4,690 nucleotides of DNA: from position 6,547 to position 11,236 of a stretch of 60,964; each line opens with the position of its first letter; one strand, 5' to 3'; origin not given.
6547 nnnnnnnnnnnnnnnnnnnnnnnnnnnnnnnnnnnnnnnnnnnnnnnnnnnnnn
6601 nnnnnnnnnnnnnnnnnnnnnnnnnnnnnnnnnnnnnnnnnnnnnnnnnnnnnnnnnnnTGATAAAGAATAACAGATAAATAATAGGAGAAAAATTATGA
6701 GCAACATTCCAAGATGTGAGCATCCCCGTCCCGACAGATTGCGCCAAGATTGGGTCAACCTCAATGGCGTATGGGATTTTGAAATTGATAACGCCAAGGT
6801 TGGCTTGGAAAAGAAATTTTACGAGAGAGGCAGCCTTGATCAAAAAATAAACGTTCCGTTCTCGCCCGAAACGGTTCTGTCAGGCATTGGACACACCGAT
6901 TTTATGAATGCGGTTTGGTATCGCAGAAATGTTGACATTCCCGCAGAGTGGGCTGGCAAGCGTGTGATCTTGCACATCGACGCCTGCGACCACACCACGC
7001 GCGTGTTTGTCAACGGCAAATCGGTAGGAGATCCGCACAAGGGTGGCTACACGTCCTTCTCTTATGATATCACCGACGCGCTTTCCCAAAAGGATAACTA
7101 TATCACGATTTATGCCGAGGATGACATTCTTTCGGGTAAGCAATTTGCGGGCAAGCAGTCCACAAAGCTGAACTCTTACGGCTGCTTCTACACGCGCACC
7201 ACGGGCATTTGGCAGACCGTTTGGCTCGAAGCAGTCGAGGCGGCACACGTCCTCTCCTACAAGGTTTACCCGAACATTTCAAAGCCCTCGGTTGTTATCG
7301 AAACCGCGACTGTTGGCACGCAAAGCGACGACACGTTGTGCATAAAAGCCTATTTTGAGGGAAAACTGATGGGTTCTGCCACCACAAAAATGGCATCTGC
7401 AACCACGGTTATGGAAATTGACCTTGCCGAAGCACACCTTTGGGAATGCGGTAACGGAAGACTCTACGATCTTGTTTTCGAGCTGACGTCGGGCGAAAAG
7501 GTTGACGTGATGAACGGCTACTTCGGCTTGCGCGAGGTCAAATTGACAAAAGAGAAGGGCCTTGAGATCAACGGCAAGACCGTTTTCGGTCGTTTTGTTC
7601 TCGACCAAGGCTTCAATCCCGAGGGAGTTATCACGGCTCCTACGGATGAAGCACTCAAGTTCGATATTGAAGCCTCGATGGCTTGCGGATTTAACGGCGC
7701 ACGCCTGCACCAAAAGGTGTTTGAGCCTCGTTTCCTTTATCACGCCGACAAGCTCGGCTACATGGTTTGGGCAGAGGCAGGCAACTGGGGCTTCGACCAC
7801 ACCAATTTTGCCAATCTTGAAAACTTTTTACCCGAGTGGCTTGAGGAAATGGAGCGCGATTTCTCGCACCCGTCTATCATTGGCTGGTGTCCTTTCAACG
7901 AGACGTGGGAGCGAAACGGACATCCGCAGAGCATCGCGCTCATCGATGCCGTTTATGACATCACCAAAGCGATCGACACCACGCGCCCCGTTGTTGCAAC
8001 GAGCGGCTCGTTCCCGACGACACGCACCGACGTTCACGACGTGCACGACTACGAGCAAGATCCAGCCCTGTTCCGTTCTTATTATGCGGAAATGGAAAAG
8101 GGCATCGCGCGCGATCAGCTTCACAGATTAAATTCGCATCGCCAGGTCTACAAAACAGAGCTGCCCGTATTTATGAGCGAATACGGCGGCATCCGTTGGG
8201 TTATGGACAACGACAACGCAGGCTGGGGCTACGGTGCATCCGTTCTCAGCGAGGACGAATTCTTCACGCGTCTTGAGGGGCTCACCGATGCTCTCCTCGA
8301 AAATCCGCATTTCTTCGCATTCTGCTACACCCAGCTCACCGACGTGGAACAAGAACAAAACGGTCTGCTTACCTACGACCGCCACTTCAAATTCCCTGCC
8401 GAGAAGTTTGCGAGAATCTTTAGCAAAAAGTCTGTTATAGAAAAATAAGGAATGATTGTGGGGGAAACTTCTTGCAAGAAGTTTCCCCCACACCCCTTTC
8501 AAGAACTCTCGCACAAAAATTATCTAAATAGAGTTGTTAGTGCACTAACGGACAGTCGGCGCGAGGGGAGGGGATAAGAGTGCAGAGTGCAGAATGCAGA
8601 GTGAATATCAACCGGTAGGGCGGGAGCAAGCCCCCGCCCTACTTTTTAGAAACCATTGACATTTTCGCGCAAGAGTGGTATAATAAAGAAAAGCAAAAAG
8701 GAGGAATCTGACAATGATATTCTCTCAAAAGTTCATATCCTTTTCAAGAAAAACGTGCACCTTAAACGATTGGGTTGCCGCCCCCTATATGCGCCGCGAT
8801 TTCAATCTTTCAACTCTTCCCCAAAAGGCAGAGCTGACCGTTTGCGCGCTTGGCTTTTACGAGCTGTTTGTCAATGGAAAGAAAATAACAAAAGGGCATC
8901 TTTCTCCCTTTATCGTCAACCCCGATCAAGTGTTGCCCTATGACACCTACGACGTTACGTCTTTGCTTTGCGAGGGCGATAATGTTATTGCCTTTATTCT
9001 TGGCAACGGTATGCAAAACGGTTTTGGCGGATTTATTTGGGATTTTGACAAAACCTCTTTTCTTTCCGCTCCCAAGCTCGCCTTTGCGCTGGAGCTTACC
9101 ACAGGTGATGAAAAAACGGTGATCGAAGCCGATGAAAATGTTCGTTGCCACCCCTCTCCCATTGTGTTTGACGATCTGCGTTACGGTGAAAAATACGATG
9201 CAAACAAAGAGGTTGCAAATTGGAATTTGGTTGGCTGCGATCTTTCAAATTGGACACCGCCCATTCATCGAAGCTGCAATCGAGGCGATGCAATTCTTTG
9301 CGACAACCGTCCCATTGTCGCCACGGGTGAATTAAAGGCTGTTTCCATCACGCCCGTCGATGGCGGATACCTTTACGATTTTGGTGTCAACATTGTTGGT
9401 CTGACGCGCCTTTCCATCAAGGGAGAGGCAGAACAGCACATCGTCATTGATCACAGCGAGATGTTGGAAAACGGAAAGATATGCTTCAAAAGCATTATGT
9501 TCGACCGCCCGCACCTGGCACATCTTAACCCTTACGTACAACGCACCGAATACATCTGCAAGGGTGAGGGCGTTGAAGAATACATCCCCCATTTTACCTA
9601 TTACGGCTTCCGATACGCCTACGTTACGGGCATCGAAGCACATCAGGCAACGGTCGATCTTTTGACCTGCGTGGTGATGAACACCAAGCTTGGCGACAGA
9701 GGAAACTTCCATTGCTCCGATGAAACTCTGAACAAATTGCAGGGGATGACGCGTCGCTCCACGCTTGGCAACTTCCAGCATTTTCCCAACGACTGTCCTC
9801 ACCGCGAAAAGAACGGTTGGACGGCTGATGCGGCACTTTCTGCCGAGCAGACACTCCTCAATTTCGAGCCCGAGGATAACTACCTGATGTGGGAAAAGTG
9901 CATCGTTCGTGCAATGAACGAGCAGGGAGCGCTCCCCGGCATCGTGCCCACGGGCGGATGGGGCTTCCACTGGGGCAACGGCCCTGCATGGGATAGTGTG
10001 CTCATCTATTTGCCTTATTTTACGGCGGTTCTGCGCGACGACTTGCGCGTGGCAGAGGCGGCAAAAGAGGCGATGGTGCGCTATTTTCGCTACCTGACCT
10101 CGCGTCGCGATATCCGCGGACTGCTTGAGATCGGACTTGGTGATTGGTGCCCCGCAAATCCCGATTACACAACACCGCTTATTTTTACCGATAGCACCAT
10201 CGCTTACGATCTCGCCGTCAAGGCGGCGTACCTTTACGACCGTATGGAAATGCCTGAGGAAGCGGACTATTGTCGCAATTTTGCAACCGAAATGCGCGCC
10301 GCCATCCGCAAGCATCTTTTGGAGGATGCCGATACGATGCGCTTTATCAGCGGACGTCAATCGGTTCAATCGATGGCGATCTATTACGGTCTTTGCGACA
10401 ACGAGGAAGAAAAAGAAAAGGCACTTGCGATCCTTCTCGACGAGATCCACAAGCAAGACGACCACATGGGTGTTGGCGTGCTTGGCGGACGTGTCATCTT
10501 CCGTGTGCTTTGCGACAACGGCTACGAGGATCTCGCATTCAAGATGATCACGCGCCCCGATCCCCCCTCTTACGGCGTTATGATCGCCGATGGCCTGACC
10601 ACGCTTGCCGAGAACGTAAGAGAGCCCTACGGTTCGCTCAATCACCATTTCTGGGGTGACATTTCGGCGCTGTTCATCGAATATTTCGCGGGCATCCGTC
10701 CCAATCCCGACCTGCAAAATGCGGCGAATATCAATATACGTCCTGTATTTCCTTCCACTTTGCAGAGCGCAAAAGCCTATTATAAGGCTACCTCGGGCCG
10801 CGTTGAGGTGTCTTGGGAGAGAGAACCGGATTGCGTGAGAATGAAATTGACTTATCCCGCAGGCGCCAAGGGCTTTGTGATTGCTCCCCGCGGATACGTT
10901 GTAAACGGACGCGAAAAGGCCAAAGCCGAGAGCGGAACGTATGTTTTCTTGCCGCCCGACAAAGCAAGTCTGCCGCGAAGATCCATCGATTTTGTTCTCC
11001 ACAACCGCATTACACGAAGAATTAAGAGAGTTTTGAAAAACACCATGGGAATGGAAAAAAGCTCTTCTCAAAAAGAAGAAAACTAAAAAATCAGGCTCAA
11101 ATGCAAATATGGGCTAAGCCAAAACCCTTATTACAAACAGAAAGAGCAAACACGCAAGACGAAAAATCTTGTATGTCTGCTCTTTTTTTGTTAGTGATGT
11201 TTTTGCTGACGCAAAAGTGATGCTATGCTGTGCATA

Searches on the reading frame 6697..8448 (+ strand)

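Call 16: search_protein_families(library=pfam, proteins=[window:6697-8448:+], max_evalue=0.001)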
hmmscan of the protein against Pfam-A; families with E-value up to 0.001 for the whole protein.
window:6697-8448:+ (583 aa): 5 families
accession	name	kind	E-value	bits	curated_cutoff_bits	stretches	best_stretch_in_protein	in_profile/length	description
PF02837.24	Glyco_hydro_2_N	-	4.2e-15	56.5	28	1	21-140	3-133/169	Glycosyl hydrolases family 2, sugar binding domain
PF22666.2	Glyco_hydro_2_N2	-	7.9e-09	36.2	27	1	72-159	49-136/167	Glycosyl hydrolase 2 galactose-binding domain-like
PF02836.23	Glyco_hydro_2_C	-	3.8e-07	30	21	1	319-497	37-211/302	Glycosyl hydrolases family 2, TIM barrel domain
PF00703.27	Glyco_hydro_2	-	1.7e-06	29.2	23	1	184-279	2-109/109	Glycosyl hydrolases family 2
PF22907.2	Ams1-like_1st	-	0.00055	20.2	27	1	49-142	23-113/145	Alpha-mannosidase, jelly roll domain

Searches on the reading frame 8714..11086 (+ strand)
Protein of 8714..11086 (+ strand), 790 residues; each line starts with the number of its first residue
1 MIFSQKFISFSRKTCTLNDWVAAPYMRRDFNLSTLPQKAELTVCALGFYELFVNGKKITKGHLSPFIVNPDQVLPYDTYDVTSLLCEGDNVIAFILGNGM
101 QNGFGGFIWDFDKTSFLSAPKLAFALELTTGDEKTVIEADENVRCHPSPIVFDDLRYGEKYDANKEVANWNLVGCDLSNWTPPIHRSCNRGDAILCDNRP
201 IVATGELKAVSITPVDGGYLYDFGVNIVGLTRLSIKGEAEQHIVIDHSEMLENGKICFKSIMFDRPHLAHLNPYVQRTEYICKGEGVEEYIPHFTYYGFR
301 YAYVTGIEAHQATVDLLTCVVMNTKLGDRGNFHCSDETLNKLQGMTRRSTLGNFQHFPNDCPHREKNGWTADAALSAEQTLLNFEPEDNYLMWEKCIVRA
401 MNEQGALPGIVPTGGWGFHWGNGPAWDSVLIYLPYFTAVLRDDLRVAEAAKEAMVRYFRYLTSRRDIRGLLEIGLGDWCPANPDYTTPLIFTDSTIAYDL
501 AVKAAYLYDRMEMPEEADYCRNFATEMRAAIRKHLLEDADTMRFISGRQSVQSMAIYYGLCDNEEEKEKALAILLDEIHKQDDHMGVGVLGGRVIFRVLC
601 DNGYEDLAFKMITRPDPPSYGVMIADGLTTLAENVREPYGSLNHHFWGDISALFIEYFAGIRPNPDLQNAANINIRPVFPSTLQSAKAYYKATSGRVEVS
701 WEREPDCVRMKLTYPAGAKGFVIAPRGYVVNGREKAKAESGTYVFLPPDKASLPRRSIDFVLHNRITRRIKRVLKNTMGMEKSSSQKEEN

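Call 16: search_protein_families(library=pfam, proteins=[window:8714-11086:+], max_evalue=0.001)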
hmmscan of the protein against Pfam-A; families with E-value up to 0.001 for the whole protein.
window:8714-11086:+ (790 aa): 4 families
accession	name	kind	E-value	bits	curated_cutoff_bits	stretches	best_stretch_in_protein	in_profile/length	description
PF17389.8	Bac_rhamnosid6H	-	1e-54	186.6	24.5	1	329-656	3-337/339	Bacterial alpha-L-rhamnosidase 6 hairpin glycosidase domain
PF08531.16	Bac_rhamnosid_N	-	9.2e-33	113.9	25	1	37-192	4-159/172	Alpha-L-rhamnosidase N-terminal domain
PF05592.18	Bac_rhamnosid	-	2.1e-18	66.5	22.2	1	216-321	5-101/102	Bacterial alpha-L-rhamnosidase concanavalin-like domain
PF17390.7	Bac_rhamnosid_C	-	7.7e-09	35.7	22.1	1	673-735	12-74/78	Bacterial alpha-L-rhamnosidase C-terminal domain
